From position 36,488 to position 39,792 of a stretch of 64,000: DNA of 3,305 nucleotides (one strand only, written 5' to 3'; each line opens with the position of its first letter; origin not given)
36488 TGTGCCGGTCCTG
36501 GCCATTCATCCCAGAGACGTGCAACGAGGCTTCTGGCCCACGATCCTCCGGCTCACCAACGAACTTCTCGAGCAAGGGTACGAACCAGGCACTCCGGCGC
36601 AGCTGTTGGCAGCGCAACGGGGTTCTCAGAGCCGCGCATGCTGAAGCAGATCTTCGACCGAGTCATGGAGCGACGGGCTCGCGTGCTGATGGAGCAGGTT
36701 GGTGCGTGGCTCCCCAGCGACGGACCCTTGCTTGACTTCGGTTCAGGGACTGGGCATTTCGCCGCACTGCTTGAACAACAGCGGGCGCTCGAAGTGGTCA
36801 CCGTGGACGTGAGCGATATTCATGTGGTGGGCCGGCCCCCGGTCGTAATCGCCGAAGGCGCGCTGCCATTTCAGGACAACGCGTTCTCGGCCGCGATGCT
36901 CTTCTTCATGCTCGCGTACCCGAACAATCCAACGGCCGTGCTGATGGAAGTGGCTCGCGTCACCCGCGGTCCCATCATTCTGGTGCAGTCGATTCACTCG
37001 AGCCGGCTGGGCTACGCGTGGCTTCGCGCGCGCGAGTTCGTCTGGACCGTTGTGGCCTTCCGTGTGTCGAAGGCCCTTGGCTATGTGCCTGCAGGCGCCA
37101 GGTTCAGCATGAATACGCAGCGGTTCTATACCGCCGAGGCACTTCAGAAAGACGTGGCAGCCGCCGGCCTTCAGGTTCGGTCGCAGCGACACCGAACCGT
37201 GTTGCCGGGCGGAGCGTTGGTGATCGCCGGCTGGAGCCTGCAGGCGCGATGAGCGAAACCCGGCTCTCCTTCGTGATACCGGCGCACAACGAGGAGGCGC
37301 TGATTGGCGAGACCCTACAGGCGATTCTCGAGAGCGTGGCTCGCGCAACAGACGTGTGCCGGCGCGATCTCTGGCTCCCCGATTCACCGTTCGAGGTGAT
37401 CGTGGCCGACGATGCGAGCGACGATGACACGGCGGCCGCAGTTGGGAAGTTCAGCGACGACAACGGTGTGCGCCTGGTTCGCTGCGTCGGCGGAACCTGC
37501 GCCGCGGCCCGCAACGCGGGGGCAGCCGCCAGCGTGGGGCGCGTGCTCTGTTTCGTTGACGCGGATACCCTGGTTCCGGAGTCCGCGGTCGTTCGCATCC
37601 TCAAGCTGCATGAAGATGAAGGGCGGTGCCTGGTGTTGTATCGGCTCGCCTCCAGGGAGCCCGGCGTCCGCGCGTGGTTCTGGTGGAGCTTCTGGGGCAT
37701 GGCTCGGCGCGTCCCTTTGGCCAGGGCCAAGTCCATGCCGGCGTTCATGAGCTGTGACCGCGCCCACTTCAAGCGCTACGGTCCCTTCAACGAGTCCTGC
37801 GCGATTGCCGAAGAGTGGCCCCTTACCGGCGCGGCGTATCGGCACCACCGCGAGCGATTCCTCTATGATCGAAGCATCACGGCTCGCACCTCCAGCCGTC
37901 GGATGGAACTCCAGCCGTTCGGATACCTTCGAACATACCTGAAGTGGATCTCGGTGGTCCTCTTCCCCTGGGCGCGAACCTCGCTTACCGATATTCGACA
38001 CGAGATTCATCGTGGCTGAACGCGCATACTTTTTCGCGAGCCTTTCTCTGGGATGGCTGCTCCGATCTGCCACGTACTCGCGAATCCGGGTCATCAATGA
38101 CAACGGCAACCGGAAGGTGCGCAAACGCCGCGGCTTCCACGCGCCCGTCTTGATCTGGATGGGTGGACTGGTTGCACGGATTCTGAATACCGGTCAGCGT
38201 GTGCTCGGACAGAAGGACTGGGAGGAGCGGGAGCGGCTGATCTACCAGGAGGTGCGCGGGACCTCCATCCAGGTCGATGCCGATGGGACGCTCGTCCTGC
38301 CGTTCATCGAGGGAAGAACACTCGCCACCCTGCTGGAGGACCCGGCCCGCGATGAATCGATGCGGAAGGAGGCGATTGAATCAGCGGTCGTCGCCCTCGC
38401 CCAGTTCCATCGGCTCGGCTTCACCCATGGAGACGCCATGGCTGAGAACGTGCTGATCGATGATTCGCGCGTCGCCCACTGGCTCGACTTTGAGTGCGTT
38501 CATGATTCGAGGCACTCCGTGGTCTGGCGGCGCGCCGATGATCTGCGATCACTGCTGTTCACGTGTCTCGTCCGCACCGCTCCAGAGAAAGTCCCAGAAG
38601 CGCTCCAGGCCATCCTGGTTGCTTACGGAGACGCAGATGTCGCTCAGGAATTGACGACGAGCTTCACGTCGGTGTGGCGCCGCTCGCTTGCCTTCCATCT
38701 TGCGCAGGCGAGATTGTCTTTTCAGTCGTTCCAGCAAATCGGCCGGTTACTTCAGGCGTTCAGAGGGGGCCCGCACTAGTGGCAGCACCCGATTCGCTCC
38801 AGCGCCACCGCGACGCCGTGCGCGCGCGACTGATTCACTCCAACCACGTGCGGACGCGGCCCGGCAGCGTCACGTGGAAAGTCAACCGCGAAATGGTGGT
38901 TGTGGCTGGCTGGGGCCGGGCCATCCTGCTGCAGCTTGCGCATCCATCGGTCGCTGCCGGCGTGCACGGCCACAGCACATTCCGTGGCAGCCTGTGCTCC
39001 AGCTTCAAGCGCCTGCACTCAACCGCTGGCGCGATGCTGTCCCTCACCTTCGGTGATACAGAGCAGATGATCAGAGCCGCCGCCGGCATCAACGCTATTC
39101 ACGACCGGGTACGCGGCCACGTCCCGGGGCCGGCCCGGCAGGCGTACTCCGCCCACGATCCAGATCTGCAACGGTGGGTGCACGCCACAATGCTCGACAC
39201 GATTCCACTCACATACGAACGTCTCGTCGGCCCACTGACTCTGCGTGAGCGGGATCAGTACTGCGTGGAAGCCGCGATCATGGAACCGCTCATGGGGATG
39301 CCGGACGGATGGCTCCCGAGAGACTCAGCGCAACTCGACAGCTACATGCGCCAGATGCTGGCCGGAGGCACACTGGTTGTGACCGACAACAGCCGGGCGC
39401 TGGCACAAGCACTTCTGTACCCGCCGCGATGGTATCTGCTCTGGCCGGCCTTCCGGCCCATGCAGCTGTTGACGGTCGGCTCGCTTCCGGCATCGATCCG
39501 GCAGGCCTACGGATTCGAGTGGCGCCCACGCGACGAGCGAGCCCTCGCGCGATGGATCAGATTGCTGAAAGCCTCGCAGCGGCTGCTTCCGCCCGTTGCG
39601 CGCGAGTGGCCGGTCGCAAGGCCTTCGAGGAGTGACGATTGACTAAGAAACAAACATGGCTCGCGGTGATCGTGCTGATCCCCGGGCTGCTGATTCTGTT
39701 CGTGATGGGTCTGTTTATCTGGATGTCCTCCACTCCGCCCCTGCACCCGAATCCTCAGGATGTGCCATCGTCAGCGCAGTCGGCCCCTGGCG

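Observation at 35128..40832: Seven-gene, fully overlapped operon led by an out-of-context cis-prenyltransferase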

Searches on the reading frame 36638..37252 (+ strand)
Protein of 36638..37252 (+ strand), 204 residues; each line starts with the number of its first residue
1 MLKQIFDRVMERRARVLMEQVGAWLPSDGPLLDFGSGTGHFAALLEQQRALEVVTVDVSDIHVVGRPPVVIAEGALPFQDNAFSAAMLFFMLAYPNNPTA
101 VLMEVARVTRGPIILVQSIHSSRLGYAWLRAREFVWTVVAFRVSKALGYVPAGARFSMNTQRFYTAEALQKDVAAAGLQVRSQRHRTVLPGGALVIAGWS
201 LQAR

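Call 3: search_protein_families(library=pfam, proteins=[window:36638-37252:+], max_evalue=0.01)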
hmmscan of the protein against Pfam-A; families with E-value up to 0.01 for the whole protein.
window:36638-37252:+ (204 aa): 6 families
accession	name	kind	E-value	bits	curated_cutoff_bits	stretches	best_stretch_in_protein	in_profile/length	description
PF13489.12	Methyltransf_23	-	4.4e-12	46.5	27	1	8-183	3-164/164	Methyltransferase domain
PF08241.18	Methyltransf_11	-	1.2e-08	35.9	21.2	1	32-110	1-88/95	Methyltransferase domain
PF13649.12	Methyltransf_25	-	2.1e-06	28.8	27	0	32-60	2-31/97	Methyltransferase domain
PF07021.18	MetW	-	0.0037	17.4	21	1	19-114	5-107/193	Methionine biosynthesis protein MetW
PF08242.18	Methyltransf_12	-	0.0055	17.8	30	0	32-63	1-33/98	Methyltransferase domain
PF13847.12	Methyltransf_31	-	0.0093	16.1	27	0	28-60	4-38/145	Methyltransferase domain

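Call 6: search_protein_families(library=ncbifam, proteins=[window:36638-37252:+], max_evalue=0.01)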
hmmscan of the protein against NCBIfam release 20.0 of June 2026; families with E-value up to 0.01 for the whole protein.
window:36638-37252:+ (204 aa): 7 families
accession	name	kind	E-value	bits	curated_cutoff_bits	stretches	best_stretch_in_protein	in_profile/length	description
NF045667.1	MTase_DVU1556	equivalog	2.7e-08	33.5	155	1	26-183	21-165/213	DVU_1556 family methyltransferase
TIGR01934.1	MenG_MenH_UbiE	subfamily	1.8e-05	24.1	158.35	0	75-116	99-141/223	ubiquinone/menaquinone biosynthesis methyltransferase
TIGR02081.1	metW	equivalog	3.5e-05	23.4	189.5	1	18-114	4-107/194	methionine biosynthesis protein MetW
NF001241.0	PRK00216.1-2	equivalog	6.3e-05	22.7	327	1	31-115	55-145/231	demethylmenaquinone methyltransferase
NF004452.0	PRK05785.1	equivalog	0.00014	21.5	207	1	29-114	53-142/228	hypothetical protein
NF043040.1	corrin_prot_MT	hypoth_equivalog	0.0052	16.2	180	0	23-59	36-72/216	corrinoid protein-associated methyltransferase CpaM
NF011527.0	PRK14968.1-1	equivalog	0.0061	16.3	242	1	27-87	34-98/192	putative methyltransferase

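Call 86: search_solved_structures(query=window:36638-37252:+, max_evalue=0.1)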
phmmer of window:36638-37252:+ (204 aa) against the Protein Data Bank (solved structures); distinct sequences matched with E-value up to 0.1: 5.
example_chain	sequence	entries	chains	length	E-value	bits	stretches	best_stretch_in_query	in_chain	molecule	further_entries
2avn_A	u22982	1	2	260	0.0001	25.3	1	24-120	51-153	ubiquinone/menaquinone biosynthesis methyltransferase-related protein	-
2gs9_A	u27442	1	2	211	0.0022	20.9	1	23-120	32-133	Hypothetical protein TT1324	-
4pne_A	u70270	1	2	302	0.0039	20.1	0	30-114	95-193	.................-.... protein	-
6uak_A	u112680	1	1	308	0.033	17.1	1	28-112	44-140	SAM dependent methyltransferase LahSB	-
1vlm_A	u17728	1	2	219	0.041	16.8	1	21-125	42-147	SAM-dependent methyltransferase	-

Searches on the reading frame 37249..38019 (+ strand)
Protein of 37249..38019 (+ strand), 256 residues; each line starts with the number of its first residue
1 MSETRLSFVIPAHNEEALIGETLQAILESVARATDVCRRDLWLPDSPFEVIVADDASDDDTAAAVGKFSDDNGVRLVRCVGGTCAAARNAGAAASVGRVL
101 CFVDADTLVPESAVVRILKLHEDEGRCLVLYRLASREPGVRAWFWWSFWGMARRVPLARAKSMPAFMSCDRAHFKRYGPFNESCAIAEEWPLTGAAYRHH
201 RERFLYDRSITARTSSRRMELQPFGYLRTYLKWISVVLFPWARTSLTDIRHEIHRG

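Call 3: search_protein_families(library=pfam, proteins=[window:37249-38019:+], max_evalue=0.01)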
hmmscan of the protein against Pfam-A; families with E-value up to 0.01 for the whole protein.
window:37249-38019:+ (256 aa): 3 families
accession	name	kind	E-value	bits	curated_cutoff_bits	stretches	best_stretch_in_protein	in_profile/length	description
PF00535.33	Glycos_transf_2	-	1.1e-22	81.2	23.3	1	7-147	1-129/168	Glycosyl transferase family 2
PF10111.15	Glyco_tranf_2_2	-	1.7e-06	28.2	27.3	1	41-120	25-105/276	Glycosyltransferase like family 2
PF13641.12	Glyco_tranf_2_3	-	0.00024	21.6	27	1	6-121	3-111/230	Glycosyltransferase like family 2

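Call 6: search_protein_families(library=ncbifam, proteins=[window:37249-38019:+], max_evalue=0.01)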
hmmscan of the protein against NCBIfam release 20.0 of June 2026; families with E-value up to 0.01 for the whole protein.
window:37249-38019:+ (256 aa): 12 families
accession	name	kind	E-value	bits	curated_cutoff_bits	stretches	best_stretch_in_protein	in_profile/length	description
TIGR04283.1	glyco_like_mftF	equivalog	1.7e-18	67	182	1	6-245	1-213/221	TIGR04283 family arsenosugar biosynthesis glycosyltransferase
NF041875.1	EPS_EpsD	equivalog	4.2e-13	49.4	370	1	21-153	12-135/325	exopolysaccharide biosynthesis glycosyltransferase EpsD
TIGR03965.1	mycofact_glyco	equivalog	4.4e-10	39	280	1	6-109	76-167/467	mycofactocin biosynthesis glycosyltransferase MftF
NF007482.0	PRK10073.1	equivalog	1.1e-07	31.2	423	1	3-120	5-109/334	glycosyltransferase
TIGR03937.1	PgaC_IcaA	equivalog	1.1e-07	31.2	422.3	1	5-121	46-150/407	poly-beta-1,6-N-acetyl-D-glucosamine synthase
NF010496.0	PRK13915.1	equivalog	4e-06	26.1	262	1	3-118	30-138/307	glucosyl-3-phosphoglycerate synthase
NF047683.1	TeichurnBiosyTuaG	equivalog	7.6e-06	25.7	400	1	6-110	8-100/252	teichuronic acid biosynthesis protein TuaG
NF047588.1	GlcsyltransPgfSStrep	equivalog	0.00011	21.5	500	1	5-123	2-112/308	glycosyltransferase PgfS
NF007986.1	PRK10714.1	equivalog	0.00024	20.2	529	1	5-123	7-117/316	undecaprenyl-phosphate 4-deoxy-4-formamido-L-arabinose transferase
NF038302.1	EPS_HpsE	equivalog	0.00041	19.4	300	1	7-119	4-109/307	hormogonium polysaccharide biosynthesis glycosyltransferase HpsE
NF053846.1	glyco_with_XrtP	equivalog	0.001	17.8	520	1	8-79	45-102/440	XrtP-associated glycosyltransferase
NF038299.1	EPS_HpsN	equivalog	0.0022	17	425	1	6-114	3-99/317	hormogonium polysaccharide biosynthesis glycosyltransferase HpsN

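Call 30: search_solved_structures(query=window:37249-38019:+, max_evalue=0.1)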
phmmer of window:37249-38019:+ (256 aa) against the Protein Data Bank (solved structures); distinct sequences matched with E-value up to 0.1: 8.
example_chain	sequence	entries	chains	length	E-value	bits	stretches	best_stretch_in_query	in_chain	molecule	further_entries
5hea_A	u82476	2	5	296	4.2e-05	26.5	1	46-126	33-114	Putative glycosyltransferase (GalT1)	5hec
5tze_C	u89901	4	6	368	0.0027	20.6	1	7-113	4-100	Glycosyl transferase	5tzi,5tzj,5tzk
5tz8_A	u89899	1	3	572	0.0062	19.4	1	7-113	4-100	Glycosyl transferase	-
2z87_A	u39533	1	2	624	0.015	18.1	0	47-107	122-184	Chondroitin synthase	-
2z86_A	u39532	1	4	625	0.015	18.1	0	47-107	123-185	Chondroitin synthase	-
6yv7_B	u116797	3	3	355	0.028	17.3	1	5-112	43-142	Glycosyl transferase, family 2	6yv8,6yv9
6yv7_A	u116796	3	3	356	0.028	17.3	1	5-112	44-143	Glycosyl transferase, family 2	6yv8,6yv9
6h1j_A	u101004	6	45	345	0.092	15.6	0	44-129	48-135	Probable ss-1,3-N-acetylglucosaminyltransferase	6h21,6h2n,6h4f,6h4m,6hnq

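Call 63: predict_structure(alignment_id=A3)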
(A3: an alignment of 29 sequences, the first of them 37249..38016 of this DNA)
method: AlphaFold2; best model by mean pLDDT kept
length: 256 residues; sequences in the alignment: 29
mean_pLDDT: 49.3   pTM: 0.50
mean pLDDT of the five models: 49.3, 46.0, 44.3, 41.1, 39.8
residues with pLDDT >= 90: 0; 70-90: 31; 50-70: 93; < 50: 132
segments of 3 or more residues with pLDDT < 50: 125-234, 236-238, 240-256
pLDDT, mean of each block of 10 residues (from residue 1): 60 60 70 70 64 68 68 71 65 66 58 56 50 33 36 30 35 42 33 32 30 28 35 47 39 27
secondary structure, 60 per line:
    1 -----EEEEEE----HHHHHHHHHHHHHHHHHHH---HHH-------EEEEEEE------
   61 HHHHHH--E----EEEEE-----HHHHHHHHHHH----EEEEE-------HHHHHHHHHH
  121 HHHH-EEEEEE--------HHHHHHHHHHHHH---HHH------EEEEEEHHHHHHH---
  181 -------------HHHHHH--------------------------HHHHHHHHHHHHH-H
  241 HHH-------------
elements in order: E6-11 H16-34 E48-54 H61-66 E74-78 H84-94 E99-103 H111-124 E126-131 H140-152 E165-170 H171-177 H194-199 H226-238 H240-243

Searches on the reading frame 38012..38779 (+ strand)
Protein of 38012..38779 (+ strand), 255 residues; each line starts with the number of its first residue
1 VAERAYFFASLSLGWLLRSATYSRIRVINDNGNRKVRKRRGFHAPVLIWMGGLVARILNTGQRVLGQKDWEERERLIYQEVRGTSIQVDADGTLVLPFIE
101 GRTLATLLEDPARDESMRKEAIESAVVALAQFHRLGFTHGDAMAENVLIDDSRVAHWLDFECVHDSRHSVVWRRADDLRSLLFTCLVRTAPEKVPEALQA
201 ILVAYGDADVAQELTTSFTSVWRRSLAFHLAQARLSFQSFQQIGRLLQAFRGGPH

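Call 3: search_protein_families(library=pfam, proteins=[window:38012-38779:+], max_evalue=0.01)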
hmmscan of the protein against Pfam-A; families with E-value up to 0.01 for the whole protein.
window:38012-38779:+ (255 aa): 3 families
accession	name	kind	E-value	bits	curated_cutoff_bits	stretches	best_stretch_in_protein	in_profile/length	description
PF06293.20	Kdo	-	5.1e-05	23.3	21.3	1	104-190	105-192/207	Lipopolysaccharide kinase (Kdo/WaaP) family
PF00069.31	Pkinase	-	0.00027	20.8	31.7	1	91-164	72-146/263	Protein kinase domain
PF01636.29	APH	-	0.00038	20.7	23.2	0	135-163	168-197/239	Phosphotransferase enzyme family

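Call 6: search_protein_families(library=ncbifam, proteins=[window:38012-38779:+], max_evalue=0.01)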
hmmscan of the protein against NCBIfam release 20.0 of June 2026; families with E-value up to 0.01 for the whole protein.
window:38012-38779:+ (255 aa): 11 families
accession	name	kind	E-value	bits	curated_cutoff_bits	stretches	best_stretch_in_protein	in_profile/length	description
TIGR03724.2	arch_bud32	equivalog_domain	1.4e-08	34.4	125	1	88-219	63-184/193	KEOPS complex kinase/ATPase Bud32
NF011463.0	PRK14879.1-4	equivalog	2.4e-07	30.4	188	1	91-205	92-199/237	Kae1-associated kinase Bud32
NF002475.0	PRK01723.1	equivalog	2.8e-07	29.8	142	1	108-176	135-203/241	3-deoxy-D-manno-octulosonic acid kinase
NF007174.0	PRK09605.1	equivalog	1.4e-05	23.8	447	1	88-218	406-525/535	bifunctional N(6)-L-threonylcarbamoyladenine synthase/serine/threonine protein kinase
NF052427.1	StpK7MSMEG_1200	equivalog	0.00013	20.6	900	1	94-163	84-155/601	serine/threonine protein kinase StpK7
NF011464.0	PRK14879.1-7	equivalog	0.00089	19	246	1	91-162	80-148/221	Kae1-associated kinase Bud32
NF047741.1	antiphage_MADS6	equivalog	0.0014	17.2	460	1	92-164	273-347/612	methylation-associated defense system protein kinase MAD6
NF033068.1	APH_3p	equivalog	0.0021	17.6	205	1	130-160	170-200/255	APH(3') family aminoglycoside O-phosphotransferase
NF033483.0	PknB_PASTA_kin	equivalog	0.0064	15.6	450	1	94-160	84-151/563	Stk1 family PASTA domain-containing Ser/Thr kinase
NF011462.0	PRK14879.1-3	equivalog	0.0068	16.2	174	1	116-162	82-127/192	Kae1-associated kinase Bud32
NF011461.0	PRK14879.1-2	equivalog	0.0072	16.1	372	1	91-207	77-187/225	Kae1-associated kinase Bud32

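Call 31: search_solved_structures(query=window:38012-38779:+, max_evalue=1)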
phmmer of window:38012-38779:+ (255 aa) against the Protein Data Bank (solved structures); distinct sequences matched with E-value up to 1: 89 (the best 60 are shown).
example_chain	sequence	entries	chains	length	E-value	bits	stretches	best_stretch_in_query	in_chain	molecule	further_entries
6bxi_A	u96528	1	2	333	0.0051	19.6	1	93-160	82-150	Serine/threonine-protein kinase 38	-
4uw0_A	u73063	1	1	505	0.0081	18.9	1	91-172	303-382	WBDD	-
4azw_A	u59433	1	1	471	0.0082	18.9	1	91-172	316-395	WBDD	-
4ax8_A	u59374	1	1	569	0.0084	18.8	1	91-172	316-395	WBDD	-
4azs_A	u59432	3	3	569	0.0086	18.8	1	91-172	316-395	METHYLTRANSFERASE WBDD | WBDD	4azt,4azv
9axh_C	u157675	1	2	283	0.012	18.3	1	94-192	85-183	Kinase suppressor of Ras 1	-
4oau_C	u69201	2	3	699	0.017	17.8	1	115-162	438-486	2-5A-dependent ribonuclease | PROTEIN (RNase L)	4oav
7juw_B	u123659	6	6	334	0.017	17.8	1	94-192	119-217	Kinase suppressor of Ras 1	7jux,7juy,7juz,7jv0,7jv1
8e4t_A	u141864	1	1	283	0.03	17.1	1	127-174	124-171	RTKC8 Kinase domain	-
7s25_A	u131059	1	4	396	0.047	16.4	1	88-163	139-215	Rho-associated protein kinase 1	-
7s26_A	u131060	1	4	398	0.047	16.4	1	88-163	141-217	Rho-associated protein kinase 1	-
9q8r_A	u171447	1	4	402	0.048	16.4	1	88-163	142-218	Rho-associated protein kinase 1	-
2v55_A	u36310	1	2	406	0.049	16.3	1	88-163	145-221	RHO-ASSOCIATED PROTEIN KINASE 1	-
3tv7_A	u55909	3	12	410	0.049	16.3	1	88-163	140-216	Rho-associated protein kinase 1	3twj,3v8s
4o1o_A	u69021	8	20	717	0.05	16.3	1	113-161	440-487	Ribonuclease L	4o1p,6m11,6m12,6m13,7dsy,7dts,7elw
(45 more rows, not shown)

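Call 64: predict_structure(alignment_id=A2)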
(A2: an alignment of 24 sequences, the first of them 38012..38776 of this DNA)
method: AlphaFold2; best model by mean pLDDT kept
length: 255 residues; sequences in the alignment: 24
mean_pLDDT: 87.0   pTM: 0.86
mean pLDDT of the five models: 87.0, 86.5, 85.6, 85.5, 83.2
residues with pLDDT >= 90: 137; 70-90: 103; 50-70: 11; < 50: 4
segments of 3 or more residues with pLDDT < 50: 253-255
pLDDT, mean of each block of 10 residues (from residue 1): 83 75 86 91 79 72 88 95 92 93 94 90 98 95 94 94 90 93 90 92 96 89 62 74 90 51
secondary structure, 60 per line:
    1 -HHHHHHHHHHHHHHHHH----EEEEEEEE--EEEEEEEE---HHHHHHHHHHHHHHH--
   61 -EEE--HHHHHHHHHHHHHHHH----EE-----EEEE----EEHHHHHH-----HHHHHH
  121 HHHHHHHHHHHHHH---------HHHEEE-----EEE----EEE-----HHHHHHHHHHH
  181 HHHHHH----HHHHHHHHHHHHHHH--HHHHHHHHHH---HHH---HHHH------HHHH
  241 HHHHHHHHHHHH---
elements in order: H2-18 E23-30 E33-40 H44-58 E62-64 H67-82 E94-97 H104-109 H115-134 E147-149 E155-157 E162-164 H170-186 H191-205 H208-217 H227-230 H237-252

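Call 68: fold_search(model_id=the predicted structure, library=pdb)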
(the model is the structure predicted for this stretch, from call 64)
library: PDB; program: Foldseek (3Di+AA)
matches with E <= 10: 2000; with E <= 0.001: 396
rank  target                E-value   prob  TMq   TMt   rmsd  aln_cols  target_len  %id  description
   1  3lxp                  9.1e-06  1.00  0.41  0.37  13.2       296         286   14  Structural and Thermodynamic Characterization of the TYK2 and JAK3 Kinase Domains in Complex with CP-690550 and CMP-6 (released 2010-06-02)
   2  6vnv                  1.6e-05  1.00  0.45  0.42  12.8       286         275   15  Crystal structure of TYK2 kinase with compound 14 (released 2020-04-08)
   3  6eg9_A                2.5e-05  1.00  0.39  0.36  11.7       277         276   13  IRAK4 in complex with Ponatinib (released 2019-02-20)
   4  9d4x_B                2.5e-05  1.00  0.35  0.33  16.7       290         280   13  Structure of PAK1 in complex with compound 16 (released 2025-04-02)
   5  3orm                  2.8e-05  1.00  0.40  0.39  11.9       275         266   16  Mycobacterium tuberculosis PknB kinase domain D76A mutant (released 2010-12-15)
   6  4neu_B                2.8e-05  1.00  0.39  0.37  14.8       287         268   12  X-ray structure of Receptor Interacting Protein 1 (RIP1)kinase domain with a 1-aminoisoquinoline inhibitor (released 2013-11-20)
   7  8bk0                  2.8e-05  1.00  0.37  0.36  12.8       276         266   10  Crystal structure of human Ephrin type-A receptor 2 (EPHA2) Kinase domain in complex with LDN-211904 (released 2022-11-16)
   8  6x8g                  2.9e-05  1.00  0.39  0.36  14.3       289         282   13  Crystal structure of TYK2 with Compound 22 (released 2020-11-25)
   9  5nk4                  3.5e-05  1.00  0.38  0.34  12.9       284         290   10  Crystal Structure of Ephrin A2 (EphA2) Receptor Protein Kinase with Compound 2c (released 2017-06-07)
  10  5f1z                  3.8e-05  1.00  0.40  0.37  15.1       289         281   15  Structure of TYK2 with inhibitor 16: 3-azanyl-5-[(2~{S})-3-methylbutan-2-yl]-7-[1-methyl-5-(2-oxidanylpropan-2-yl)pyrazo (released 2016-01-13)
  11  4tpt_A                3.8e-05  1.00  0.37  0.34  11.1       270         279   14  Crystal Structure of the Human LIMK2 Kinase Domain In Complex With a Non-ATP Competitive Inhibitor (released 2014-10-22)
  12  6dbm                  4.1e-05  1.00  0.43  0.41  13.2       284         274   15  Tyk2 with compound 23 (released 2018-08-29)
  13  5f20                  4.3e-05  1.00  0.45  0.42  12.3       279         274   14  Structure of TYK2 with inhibitor 4: 3-azanyl-5-(2-methylphenyl)-7-(1-methylpyrazol-3-yl)-1~{H}-pyrazolo[4,3-c]pyridin-4- (released 2016-01-13)
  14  4py1                  4.3e-05  1.00  0.40  0.36  14.2       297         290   14  Crystal structure of Tyk2 in complex with compound 15, 6-((2,5-dimethoxyphenyl)thio)-3-(1-methyl-1H-pyrazol-4-yl)-[1,2,4 (released 2014-09-03)
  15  3f61                  4.5e-05  1.00  0.39  0.37  11.9       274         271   14  Crystal Structure of M. tuberculosis PknB Leu33Asp/Val222Asp double mutant in complex with ADP (released 2008-12-02)
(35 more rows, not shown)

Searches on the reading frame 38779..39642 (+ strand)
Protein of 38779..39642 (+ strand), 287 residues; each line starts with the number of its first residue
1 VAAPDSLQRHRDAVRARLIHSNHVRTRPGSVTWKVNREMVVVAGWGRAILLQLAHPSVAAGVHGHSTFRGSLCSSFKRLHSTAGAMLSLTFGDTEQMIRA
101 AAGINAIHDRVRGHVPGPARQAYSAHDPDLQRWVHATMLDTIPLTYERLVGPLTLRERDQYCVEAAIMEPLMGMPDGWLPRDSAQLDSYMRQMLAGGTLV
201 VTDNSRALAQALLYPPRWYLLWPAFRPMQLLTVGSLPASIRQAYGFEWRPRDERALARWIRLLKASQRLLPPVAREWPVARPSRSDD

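Call 3: search_protein_families(library=pfam, proteins=[window:38779-39642:+], max_evalue=0.01)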
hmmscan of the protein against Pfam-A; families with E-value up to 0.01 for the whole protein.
window:38779-39642:+ (287 aa): 1 family
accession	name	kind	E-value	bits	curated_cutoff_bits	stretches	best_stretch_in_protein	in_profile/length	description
PF09995.15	MPAB_Lcp_cat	-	2.2e-53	182.1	23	1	34-264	2-230/231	ER-bound oxygenase mpaB/B'/Rubber oxygenase, catalytic domain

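Call 6: search_protein_families(library=ncbifam, proteins=[window:38779-39642:+], max_evalue=0.01)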
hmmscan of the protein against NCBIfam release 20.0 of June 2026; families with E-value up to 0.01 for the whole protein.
window:38779-39642:+ (287 aa): 0 families

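Call 32: search_solved_structures(query=window:38779-39642:+, max_evalue=1)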
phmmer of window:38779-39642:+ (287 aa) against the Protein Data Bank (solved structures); distinct sequences matched with E-value up to 1: 1.
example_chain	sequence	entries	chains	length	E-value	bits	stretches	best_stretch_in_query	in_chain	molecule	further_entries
9z6r_A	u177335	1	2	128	0.83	12.1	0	91-156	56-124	CBS domain containing protein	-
